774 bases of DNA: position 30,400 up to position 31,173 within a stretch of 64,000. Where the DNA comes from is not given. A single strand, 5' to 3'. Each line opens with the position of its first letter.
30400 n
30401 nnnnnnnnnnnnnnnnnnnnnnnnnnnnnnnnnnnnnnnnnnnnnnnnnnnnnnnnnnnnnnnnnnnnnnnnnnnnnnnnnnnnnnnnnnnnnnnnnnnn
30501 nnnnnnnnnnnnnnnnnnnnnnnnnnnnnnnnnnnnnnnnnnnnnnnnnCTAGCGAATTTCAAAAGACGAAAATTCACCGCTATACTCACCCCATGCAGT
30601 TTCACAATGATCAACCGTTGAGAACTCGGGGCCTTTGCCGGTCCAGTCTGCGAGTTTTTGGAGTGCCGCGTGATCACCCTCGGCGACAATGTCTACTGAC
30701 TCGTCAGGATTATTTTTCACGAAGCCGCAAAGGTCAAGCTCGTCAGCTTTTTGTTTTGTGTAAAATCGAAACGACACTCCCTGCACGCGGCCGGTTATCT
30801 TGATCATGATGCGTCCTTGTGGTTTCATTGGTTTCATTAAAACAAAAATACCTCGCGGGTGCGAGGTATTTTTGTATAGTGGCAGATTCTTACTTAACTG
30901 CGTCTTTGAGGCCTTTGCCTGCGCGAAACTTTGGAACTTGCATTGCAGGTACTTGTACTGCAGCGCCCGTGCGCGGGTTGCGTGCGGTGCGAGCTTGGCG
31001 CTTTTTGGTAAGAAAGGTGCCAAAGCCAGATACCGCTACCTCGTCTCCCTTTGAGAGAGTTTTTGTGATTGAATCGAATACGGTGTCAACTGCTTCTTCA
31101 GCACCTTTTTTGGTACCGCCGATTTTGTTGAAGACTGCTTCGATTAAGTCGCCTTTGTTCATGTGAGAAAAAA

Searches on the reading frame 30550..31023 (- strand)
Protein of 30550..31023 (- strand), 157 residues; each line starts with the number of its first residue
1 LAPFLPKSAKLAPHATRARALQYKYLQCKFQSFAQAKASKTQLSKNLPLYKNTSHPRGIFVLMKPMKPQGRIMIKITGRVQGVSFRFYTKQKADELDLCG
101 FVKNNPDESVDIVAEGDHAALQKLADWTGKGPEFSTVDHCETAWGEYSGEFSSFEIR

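Call 75: search_protein_families(library=pfam, proteins=[window:30550-31023:-], max_evalue=0.01)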
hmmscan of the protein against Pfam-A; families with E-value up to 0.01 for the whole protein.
window:30550-31023:- (157 aa): 1 family
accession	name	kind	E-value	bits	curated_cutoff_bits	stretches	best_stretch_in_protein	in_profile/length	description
PF00708.24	Acylphosphatase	-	4.4e-23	81.8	22.5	1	74-156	3-85/85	Acylphosphatase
